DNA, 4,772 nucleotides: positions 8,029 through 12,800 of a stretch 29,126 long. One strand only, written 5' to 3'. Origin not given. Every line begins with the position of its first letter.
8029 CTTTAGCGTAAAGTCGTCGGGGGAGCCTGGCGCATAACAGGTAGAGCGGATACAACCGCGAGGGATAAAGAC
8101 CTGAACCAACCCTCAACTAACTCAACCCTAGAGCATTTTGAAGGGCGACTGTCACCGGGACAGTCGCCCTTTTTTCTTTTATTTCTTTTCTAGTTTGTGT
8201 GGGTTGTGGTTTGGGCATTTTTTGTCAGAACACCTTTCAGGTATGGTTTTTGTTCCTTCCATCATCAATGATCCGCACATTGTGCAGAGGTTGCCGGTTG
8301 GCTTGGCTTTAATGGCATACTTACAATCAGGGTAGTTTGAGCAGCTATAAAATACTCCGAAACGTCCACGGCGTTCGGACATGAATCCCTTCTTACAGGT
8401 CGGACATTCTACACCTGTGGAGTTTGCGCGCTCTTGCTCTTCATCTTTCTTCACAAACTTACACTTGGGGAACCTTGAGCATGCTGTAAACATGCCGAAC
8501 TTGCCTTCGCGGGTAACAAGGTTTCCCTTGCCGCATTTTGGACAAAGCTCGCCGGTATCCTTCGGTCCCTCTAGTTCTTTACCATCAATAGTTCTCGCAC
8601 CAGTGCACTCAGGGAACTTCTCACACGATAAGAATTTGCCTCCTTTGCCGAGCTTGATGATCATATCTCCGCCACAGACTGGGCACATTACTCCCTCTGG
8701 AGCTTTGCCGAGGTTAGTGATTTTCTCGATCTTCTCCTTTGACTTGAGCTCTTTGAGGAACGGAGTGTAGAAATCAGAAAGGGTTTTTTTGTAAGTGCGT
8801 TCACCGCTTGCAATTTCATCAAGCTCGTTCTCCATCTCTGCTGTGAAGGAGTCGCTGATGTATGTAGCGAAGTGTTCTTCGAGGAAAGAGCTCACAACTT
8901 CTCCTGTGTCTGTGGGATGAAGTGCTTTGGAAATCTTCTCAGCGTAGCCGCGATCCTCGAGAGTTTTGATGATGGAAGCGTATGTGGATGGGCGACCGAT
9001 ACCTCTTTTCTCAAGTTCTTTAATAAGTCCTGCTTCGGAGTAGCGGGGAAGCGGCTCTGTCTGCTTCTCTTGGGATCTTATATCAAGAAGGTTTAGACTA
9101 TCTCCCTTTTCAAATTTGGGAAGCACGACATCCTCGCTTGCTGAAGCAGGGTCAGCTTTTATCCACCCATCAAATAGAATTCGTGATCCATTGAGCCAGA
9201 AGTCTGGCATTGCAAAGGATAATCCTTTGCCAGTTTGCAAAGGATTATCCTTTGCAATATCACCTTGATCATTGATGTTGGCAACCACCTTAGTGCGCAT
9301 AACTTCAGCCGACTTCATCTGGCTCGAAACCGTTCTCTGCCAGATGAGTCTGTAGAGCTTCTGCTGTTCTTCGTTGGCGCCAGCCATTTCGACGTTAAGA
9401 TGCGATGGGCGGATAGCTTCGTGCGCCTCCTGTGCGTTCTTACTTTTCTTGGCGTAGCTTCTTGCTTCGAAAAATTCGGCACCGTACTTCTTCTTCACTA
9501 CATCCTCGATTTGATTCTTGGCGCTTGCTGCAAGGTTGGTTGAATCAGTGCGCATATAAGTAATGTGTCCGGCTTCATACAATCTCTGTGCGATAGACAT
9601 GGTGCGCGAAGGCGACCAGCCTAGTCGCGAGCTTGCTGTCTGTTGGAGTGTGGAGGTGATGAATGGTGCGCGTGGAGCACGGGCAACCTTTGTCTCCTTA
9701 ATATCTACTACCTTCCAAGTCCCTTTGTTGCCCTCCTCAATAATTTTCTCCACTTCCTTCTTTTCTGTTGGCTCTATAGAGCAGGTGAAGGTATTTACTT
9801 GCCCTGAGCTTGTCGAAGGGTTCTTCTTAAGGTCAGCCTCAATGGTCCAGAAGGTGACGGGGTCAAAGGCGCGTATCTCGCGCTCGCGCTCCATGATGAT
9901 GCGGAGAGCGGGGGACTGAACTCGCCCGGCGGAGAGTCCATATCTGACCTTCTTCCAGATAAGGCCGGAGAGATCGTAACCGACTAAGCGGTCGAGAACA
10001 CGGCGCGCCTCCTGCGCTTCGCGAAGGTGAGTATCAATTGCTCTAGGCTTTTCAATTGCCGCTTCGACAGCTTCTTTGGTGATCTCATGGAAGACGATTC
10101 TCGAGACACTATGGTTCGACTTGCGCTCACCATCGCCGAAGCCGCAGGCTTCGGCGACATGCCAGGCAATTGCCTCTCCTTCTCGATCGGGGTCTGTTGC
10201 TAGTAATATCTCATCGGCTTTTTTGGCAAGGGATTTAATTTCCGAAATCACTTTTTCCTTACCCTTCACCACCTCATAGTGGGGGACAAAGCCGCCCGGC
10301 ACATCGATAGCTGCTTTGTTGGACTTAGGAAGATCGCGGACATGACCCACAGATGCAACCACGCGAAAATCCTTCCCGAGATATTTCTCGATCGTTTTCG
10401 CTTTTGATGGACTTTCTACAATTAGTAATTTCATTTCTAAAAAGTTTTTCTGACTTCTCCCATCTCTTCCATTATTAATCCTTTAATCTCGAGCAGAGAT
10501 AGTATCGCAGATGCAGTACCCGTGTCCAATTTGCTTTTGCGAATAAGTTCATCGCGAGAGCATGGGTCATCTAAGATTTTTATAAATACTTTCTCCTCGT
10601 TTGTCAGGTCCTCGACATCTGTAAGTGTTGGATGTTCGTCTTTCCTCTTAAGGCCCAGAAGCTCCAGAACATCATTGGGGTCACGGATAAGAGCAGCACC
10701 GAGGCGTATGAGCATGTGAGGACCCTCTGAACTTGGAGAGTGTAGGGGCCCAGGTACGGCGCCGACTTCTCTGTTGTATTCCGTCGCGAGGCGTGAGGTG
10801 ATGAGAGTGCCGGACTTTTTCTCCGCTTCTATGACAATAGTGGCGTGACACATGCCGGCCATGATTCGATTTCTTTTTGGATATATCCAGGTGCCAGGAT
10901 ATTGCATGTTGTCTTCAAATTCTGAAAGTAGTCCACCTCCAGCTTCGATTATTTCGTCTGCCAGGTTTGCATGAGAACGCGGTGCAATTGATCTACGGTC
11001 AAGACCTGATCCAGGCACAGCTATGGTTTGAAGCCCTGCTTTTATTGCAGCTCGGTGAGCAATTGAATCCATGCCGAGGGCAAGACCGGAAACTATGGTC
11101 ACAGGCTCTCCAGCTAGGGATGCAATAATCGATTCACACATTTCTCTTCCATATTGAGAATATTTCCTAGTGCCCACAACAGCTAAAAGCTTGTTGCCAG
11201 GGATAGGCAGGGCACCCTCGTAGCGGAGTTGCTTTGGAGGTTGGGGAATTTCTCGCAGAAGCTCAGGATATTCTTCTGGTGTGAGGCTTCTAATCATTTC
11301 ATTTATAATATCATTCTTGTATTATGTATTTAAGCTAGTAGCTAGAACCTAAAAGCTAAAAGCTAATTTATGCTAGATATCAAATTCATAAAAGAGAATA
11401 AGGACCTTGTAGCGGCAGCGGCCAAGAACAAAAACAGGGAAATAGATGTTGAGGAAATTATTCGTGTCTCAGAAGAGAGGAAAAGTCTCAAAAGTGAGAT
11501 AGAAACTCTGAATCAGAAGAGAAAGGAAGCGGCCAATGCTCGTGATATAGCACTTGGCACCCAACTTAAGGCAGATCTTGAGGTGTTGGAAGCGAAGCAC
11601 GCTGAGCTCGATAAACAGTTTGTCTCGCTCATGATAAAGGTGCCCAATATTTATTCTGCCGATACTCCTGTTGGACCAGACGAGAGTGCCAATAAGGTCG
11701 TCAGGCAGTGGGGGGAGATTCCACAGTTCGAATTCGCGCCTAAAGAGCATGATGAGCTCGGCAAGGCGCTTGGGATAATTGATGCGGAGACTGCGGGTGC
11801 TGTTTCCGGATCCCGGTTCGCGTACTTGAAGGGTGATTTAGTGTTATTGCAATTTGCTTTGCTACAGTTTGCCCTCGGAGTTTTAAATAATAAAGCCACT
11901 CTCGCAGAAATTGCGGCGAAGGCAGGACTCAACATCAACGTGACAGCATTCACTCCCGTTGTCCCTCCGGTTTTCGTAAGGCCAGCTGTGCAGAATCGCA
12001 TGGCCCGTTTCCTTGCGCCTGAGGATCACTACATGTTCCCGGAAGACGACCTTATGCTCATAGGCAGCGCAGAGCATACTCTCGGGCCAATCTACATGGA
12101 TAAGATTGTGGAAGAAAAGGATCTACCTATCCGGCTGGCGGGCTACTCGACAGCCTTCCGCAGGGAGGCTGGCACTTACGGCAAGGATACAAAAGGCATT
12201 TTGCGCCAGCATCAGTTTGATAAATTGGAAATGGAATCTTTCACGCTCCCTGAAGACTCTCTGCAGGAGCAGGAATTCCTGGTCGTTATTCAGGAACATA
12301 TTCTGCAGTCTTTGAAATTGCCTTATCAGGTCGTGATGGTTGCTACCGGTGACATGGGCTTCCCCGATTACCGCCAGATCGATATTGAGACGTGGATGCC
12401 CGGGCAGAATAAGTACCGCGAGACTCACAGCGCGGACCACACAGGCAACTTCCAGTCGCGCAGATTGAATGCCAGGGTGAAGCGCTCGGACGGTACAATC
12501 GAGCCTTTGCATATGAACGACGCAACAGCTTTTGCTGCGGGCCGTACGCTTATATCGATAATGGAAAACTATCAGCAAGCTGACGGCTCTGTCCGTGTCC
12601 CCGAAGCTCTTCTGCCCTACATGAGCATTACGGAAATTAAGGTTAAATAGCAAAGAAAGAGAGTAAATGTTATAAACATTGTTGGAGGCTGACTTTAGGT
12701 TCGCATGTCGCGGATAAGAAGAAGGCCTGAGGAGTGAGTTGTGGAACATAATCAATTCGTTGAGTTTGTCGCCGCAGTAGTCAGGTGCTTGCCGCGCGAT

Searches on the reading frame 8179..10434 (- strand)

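Call 9: search_protein_families(library=pfam, proteins=[window:8179-10434:-])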
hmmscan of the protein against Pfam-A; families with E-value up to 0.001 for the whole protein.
window:8179-10434:- (751 aa): 4 families
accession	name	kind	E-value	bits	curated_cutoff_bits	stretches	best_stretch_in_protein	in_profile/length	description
PF01131.25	Topoisom_bac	-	1.6e-118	396.7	35.1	1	133-552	2-410/411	DNA topoisomerase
PF01396.24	Zn_ribbon_Top1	-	7.5e-38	128.5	32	3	629-666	2-38/39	Topoisomerase DNA binding C4 zinc finger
PF01751.28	Toprim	-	1e-25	90.1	23.1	1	3-118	2-96/96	Toprim domain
PF13662.12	Toprim_4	-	0.00075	20.1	25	0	66-113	44-84/85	Toprim domain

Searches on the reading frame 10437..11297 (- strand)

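Call 9: search_protein_families(library=pfam, proteins=[window:10437-11297:-])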
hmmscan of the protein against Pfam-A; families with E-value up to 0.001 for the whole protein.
window:10437-11297:- (286 aa): 2 families
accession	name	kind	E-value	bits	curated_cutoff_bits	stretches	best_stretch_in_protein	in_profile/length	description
PF02481.21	DNA_processg_A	-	7.1e-64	215.3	29.6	1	6-205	13-211/212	DNA recombination-mediator protein A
PF17782.7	DprA_WH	-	4.1e-08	33.6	22.9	1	234-277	14-57/61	DprA winged helix domain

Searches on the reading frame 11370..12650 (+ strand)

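Call 9: search_protein_families(library=pfam, proteins=[window:11370-12650:+])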
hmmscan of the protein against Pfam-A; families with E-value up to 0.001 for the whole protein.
window:11370-12650:+ (426 aa): 2 families
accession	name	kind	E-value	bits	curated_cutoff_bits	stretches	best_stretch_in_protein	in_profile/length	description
PF00587.30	tRNA-synt_2b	-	1.2e-32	113.9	29.3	1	225-401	8-179/179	tRNA synthetase class II core domain (G, H, P, S and T)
PF02403.27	Seryl_tRNA_N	-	9.7e-13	48.7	28.2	1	1-94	1-107/108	Seryl-tRNA synthetase N-terminal domain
